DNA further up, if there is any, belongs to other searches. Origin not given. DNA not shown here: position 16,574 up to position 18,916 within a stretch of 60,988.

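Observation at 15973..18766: Glycyl-radical enzyme and its activase sit inside a cell-wall glycopolymer gene cluster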

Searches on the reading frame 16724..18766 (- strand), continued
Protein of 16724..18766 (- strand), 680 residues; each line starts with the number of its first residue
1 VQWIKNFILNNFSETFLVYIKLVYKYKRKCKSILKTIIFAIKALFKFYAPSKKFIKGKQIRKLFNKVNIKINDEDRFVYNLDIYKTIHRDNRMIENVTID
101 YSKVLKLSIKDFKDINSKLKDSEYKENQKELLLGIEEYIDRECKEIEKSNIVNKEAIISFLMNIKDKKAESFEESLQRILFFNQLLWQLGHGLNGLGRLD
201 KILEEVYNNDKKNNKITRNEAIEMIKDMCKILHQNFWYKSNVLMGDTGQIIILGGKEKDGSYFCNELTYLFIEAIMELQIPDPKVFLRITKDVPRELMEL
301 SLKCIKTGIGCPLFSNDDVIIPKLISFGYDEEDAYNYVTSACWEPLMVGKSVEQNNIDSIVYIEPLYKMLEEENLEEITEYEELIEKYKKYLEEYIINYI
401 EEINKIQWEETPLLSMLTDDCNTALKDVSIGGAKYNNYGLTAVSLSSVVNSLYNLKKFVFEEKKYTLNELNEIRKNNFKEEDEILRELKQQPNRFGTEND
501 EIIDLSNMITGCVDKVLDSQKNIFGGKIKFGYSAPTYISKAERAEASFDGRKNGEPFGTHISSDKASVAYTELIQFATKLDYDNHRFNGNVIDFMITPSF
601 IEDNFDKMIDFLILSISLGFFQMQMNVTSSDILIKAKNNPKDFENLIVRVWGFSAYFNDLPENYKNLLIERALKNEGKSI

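Call 34: find_encoding_contigs(protein=P0133, flank=10000, max_places=3)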
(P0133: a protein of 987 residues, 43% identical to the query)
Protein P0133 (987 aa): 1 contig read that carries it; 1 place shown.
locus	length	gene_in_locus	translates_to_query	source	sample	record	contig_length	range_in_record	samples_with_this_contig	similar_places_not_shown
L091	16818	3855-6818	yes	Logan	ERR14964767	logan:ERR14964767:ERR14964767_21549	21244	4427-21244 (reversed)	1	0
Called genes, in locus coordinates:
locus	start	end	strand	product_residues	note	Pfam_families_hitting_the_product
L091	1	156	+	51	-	?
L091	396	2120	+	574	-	PF13641:Glyco_tranf_2_3 (weak), PF00535:Glycos_transf_2 (weak)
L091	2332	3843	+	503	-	PF04230:PS_pyruv_trans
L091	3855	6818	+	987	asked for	PF00535:Glycos_transf_2, PF13641:Glyco_tranf_2_3, PF02901:PFL-like, PF01228:Gly_radical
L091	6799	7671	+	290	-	PF13353:Fer4_12, PF04055:Radical_SAM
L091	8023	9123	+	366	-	PF13450:NAD_binding_8, PF01593:Amino_oxidase (weak), PF03275:GLF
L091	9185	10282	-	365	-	PF00155:Aminotran_1_2 (weak), PF01041:DegT_DnrJ_EryC1, PF01053:Cys_Met_Meta_PP (weak), PF01212:Beta_elim_lyase (weak)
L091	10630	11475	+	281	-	PF14393:DUF4422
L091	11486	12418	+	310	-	PF00535:Glycos_transf_2, PF13641:Glyco_tranf_2_3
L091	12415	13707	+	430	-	PF02655:ATP-grasp_3 (weak), PF13535:ATP-grasp_4 (faint), PF15632:ATPgrasp_Ter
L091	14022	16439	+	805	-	PF00535:Glycos_transf_2, PF13641:Glyco_tranf_2_3 (weak), PF04464:Glyphos_transf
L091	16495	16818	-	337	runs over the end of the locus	PF01073:3Beta_HSD, PF01370:Epimerase, PF02719:Polysacc_synt_2, PF04321:RmlD_sub_bind, PF16363:GDP_Man_Dehyd, PF07993:NAD_binding_4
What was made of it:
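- The GT2-GRE fusion is followed by the activase and Glf (call 34).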

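Call 35: find_encoding_contigs(protein=P0188, flank=10000, max_places=3)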
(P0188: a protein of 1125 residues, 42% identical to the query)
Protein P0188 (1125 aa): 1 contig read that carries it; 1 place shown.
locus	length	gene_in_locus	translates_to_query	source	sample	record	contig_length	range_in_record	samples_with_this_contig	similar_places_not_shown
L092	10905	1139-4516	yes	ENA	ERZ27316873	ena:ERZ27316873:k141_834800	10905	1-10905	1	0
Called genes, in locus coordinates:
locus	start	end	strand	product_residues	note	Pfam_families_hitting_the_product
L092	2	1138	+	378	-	?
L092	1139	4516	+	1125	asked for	PF01943:Polysacc_synt, PF13440:Polysacc_synt_3, PF03023:MurJ, PF02901:PFL-like, PF01228:Gly_radical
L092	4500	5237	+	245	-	PF13353:Fer4_12, PF04055:Radical_SAM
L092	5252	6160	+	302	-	PF04055:Radical_SAM, PF16199:Radical_SAM_C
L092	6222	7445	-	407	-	-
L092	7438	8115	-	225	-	PF00702:Hydrolase, PF13419:HAD_2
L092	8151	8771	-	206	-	PF18927:CrtO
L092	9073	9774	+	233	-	-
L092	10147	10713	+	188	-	PF00545:Ribonuclease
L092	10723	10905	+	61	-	?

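Call 39: search_protein_families(library=ncbifam, proteins=[L006:12796-13764:+, L001:5881-6681:+], max_evalue=0.001)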
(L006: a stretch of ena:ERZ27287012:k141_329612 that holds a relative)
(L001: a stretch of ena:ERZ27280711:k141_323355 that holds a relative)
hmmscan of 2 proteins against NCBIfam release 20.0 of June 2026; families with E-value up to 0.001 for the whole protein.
L006:12796-13764:+ (322 aa): 0 families

L001:5881-6681:+ (266 aa): 0 families

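Call 44: search_protein_families(library=pfam, proteins=[L087:5161-6705:+, L087:9426-9860:+, L087:12663-13964:+, L087:13986-14798:+, L087:14829-17153:+, L087:17183-18451:+, L084:4189-5268:+, L084:8138-9490:+, L083:8926-9951:+, L030:8941-9930:+], max_evalue=0.001)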
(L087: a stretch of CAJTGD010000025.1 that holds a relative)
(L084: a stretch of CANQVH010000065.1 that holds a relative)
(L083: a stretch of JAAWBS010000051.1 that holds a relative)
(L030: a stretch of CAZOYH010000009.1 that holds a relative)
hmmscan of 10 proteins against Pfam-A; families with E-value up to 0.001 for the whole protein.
L087:5161-6705:+ (514 aa): 1 family
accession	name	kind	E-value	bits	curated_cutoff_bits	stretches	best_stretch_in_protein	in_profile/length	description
PF14307.12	Glyco_tran_WbsX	-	7.2e-118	394.5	25.1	1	15-359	1-350/350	Glycosyltransferase WbsX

L087:9426-9860:+ (144 aa): 1 family
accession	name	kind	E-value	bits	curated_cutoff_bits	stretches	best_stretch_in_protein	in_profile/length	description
PF02826.25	2-Hacid_dh_C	-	0.00069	19.5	25.1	1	25-114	11-99/178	D-isomer specific 2-hydroxyacid dehydrogenase, NAD binding domain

L087:12663-13964:+ (433 aa): 3 families
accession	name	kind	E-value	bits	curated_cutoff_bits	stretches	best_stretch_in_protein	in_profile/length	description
PF00535.33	Glycos_transf_2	-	1.3e-22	80.9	23.3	1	6-129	2-124/168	Glycosyl transferase family 2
PF13641.12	Glyco_tranf_2_3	-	1e-14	55.6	27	1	4-220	3-214/230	Glycosyltransferase like family 2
PF13632.12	Glyco_trans_2_3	-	0.00022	21.5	27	0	87-241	2-142/198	Glycosyl transferase family group 2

L087:13986-14798:+ (270 aa): 1 family
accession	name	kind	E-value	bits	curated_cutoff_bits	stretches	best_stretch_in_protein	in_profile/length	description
PF01467.32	CTP_transf_like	-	2.4e-15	57.3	21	1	132-221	2-88/133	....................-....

L087:14829-17153:+ (774 aa): 3 families
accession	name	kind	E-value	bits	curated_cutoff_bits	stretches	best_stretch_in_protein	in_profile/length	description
PF01467.32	CTP_transf_like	-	9.1e-08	32.8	21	1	659-750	2-90/133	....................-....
PF05401.17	NodS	-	0.00021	21.6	24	1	55-160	44-145/201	Nodulation protein S (NodS)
PF00398.26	RrnaAD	-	0.00065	19.3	24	0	54-117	30-93/263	Ribosomal RNA adenine dimethylase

L087:17183-18451:+ (422 aa): 1 family
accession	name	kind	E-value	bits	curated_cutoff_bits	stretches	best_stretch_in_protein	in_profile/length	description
PF01261.30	AP_endonuc_2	-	2.1e-15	57.5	31.1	1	76-284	31-231/249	Xylose isomerase-like TIM barrel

L084:4189-5268:+ (359 aa): 6 families
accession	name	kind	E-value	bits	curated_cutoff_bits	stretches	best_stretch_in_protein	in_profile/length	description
PF00534.26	Glycos_transf_1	-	3.9e-22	79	26.4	1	184-333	5-169/172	Glycosyl transferases group 1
PF13692.12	Glyco_trans_1_4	-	7.8e-20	72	27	1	213-322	25-142/142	Glycosyl transferases group 1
PF13524.12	Glyco_trans_1_2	-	2.3e-09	37.8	25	1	213-342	7-134/144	Glycosyl transferase-like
PF13477.12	Glyco_trans_4_2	-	1.3e-08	35.6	23.4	1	19-147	14-135/139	Glycosyl transferase 4-like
PF13439.12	Glyco_transf_4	-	1.6e-08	35.2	28.5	1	14-176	3-169/170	Glycosyltransferase Family 4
PF13579.12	Glyco_trans_4_4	-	1.7e-06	28.9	29.7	1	14-139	2-122/158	Glycosyl transferase 4-like domain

L084:8138-9490:+ (450 aa): 0 families

L083:8926-9951:+ (341 aa): 1 family
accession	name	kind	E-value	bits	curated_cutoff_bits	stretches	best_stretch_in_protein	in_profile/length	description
PF01757.29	Acyl_transf_3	-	2.6e-30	106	31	1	8-308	3-314/326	Acyltransferase domain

L030:8941-9930:+ (329 aa): 2 families
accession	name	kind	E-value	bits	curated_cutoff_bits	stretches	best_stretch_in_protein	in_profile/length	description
PF01501.26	Glyco_transf_8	-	4.6e-41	141.5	24.3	1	5-263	1-251/253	Glycosyl transferase family 8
PF18404.7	Glyco_transf_24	-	1.5e-08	34.8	25.7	1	8-131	6-124/268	Glucosyltransferase 24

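Call 49: predict_structure(alignment_id=A2)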
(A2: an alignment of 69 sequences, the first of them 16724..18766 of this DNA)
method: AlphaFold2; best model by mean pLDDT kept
length: 680 residues; sequences in the alignment: 69
mean_pLDDT: 95.3   pTM: 0.94
mean pLDDT of the five models: 95.3, 95.2, 95.2, 94.7, 94.5
residues with pLDDT >= 90: 621; 70-90: 56; 50-70: 2; < 50: 1
segments of 3 or more residues with pLDDT < 50: none
pLDDT, mean of each block of 10 residues (from residue 1): 78 88 92 95 96 98 98 96 96 94 98 98 98 99 98 97 98 99 98 95 98 98 99 95 90 98 98 98 96 98 95 97 98 95 91 92 98 97 99 98 96 97 97 97 96 98 98 97 94 94 98 98 97 90 95 90 84 96 95 93 97 97 95 97 94 90 93 82
secondary structure, 60 per line:
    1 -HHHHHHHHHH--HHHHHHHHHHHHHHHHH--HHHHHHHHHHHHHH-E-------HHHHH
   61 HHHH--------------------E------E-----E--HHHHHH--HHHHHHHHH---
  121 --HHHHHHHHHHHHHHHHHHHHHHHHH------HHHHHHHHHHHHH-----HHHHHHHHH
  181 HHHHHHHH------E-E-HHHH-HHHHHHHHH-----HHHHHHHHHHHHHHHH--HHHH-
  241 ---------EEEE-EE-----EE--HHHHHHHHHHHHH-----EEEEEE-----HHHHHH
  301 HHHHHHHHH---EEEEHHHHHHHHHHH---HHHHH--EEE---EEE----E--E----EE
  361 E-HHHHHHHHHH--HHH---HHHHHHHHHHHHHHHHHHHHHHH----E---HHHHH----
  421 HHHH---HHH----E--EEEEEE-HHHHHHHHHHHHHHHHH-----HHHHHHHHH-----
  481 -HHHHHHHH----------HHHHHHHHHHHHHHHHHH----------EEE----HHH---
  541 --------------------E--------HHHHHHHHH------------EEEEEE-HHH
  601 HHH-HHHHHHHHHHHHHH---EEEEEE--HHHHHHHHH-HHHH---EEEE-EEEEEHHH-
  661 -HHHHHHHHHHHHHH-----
elements in order: H2-11 H14-30 H33-46 H56-64 H101-106 H109-117 H123-147 H154-166 H172-188 H199-202 H204-212 H218-233 H236-239 E250-253 H266-278 E284-289 H295-309 E313-316 H317-327 H331-335 E338-340 E344-346 E359-361 H363-372 H381-403 H412-416 H421-424 E438-443 H445-461 H467-475 H482-489 H500-517 E528-530 H570-578 E591-596 H598-603 H605-618 E622-627 H630-638 H640-643 E647-650 E652-656 H662-675
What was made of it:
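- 16724..18766 (-): Short (680 aa) CxE-type glycyl radical enzyme, member of an uncharacterised glycan-locus family. AF2 model has pLDDT 95.3 and pTM 0.94 (call 49).
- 18587..18766 (-): N-terminal 60 residues of the GRE: three poorly conserved, strongly cationic amphipathic helices that replace about 138 residues of canonical GREs; possible membrane-surface anchor. AF2 predicts helices 2-11, 14-30 and 33-46 (call 49).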

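Call 54: fold_search(model_id=the predicted structure, library=pdb)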
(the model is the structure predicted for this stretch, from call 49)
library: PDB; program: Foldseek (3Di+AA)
matches with E <= 10: 237; with E <= 0.001: 79
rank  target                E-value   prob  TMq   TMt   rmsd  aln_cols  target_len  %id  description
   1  1r8w_A                3.4e-38  1.00  0.78  0.68   7.5       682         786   24  Native structure of the B12-independent glycerol dehydratase from clostridium butyricum (released 2004-06-01)
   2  5i2g_B                4.9e-38  1.00  0.80  0.69   6.4       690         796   23  1,2-propanediol Dehydration in Roseburia inulinivorans; Structural Basis for Substrate and Enantiomer Selectivity (released 2016-06-01)
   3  8yjo_A                1.0e-37  1.00  0.84  0.75   3.1       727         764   21  Structure of E. coli glycyl radical enzyme PflD with bound malonate (released 2024-10-02)
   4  8id0                  1.1e-37  1.00  0.80  0.71   7.3       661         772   23  Crystal structure of PflD bound to 1,5-anhydromannitol-6-phosphate in Streptococcus dysgalactiae subsp. equisimilis (released 2024-10-02)
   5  9rco_A                2.2e-36  1.00  0.78  0.67   3.5       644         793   22  1,2-propanediol dehydratase with 0.1 % glycerol additive (released 2025-06-11)
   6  5i2g_A                3.2e-36  1.00  0.78  0.67   2.9       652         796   24  1,2-propanediol Dehydration in Roseburia inulinivorans; Structural Basis for Substrate and Enantiomer Selectivity (released 2016-06-01)
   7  9rcp_B                5.9e-36  1.00  0.82  0.70   4.2       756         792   21  1,2-propanediol dehydratase with 0.1 % 1,3-propanediol additive (released 2025-06-11)
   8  6vue_A                8.9e-36  1.00  0.78  0.67   2.9       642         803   20  wild-type choline TMA lyase in complex with 1-methyl-1,2,3,6-tetrahydropyridin-3-ol (released 2020-11-04)
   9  5fay_A                8.9e-36  1.00  0.77  0.66   3.2       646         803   20  Y208F mutant of choline TMA-lyase (released 2016-09-28)
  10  5fay_B                9.3e-36  1.00  0.79  0.69   2.7       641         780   20  Y208F mutant of choline TMA-lyase (released 2016-09-28)
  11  9rcq_A                9.8e-36  1.00  0.78  0.66   3.3       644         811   22  1,2-propanediol dehydratase with no ligand additives (released 2025-06-11)
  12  9f3x_C                1.1e-35  1.00  0.79  0.68   3.1       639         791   21  CutC choline lyase in complex with cyclopropylcholine (released 2024-05-08)
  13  5faw_A                1.3e-35  1.00  0.79  0.67   2.7       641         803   20  T502A mutant of choline TMA-lyase (released 2016-09-28)
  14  5i2a_B                1.3e-35  1.00  0.79  0.65   7.7       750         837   21  1,2-propanediol Dehydration in Roseburia inulinivorans; Structural Basis for Substrate and Enantiomer Selectivity (released 2016-06-01)
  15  5fau_A                2.6e-35  1.00  0.78  0.67   2.6       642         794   20  wild-type choline TMA lyase in complex with choline (released 2016-09-28)
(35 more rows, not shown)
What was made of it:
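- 16724..18766 (-): It has the GRE fold, with TM 0.78-0.84 to glycerol/propanediol dehydratase, PflD and CutC at 20-24% identity (call 54).
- On Glycyl radical enzyme superfamily: Foldseek TM 0.74-0.84 to more than 40 GRE structures (calls 49, 54).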

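Call 62: search_protein_families(library=pfam, proteins=[L006:12796-13764:+, L001:9045-9992:+, L007:8967-9953:+], max_evalue=10)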
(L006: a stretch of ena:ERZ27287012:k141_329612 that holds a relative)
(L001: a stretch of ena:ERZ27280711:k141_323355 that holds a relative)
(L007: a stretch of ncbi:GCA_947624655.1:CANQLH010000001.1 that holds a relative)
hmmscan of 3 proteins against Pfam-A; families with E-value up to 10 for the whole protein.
L006:12796-13764:+ (322 aa): 2 families
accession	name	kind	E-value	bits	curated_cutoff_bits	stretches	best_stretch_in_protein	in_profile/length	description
PF01762.27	Galactosyl_T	-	0.0035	17.6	23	1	108-156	66-115/195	Galactosyltransferase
PF07780.17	Spb1_C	-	0.027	14.5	25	1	3-48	161-208/216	Spb1 C-terminal domain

L001:9045-9992:+ (315 aa): 1 family
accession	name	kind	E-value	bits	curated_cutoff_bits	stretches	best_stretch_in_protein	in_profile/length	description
PF13145.12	Rotamase_2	-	0.88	10.8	27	1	295-312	3-20/121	PPIC-type PPIASE domain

L007:8967-9953:+ (328 aa): 1 family
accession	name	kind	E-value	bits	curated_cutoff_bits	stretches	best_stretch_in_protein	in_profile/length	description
PF18548.6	MetOD2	-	0.093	13.1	30.6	1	183-238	21-74/88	Metanogen output domain 2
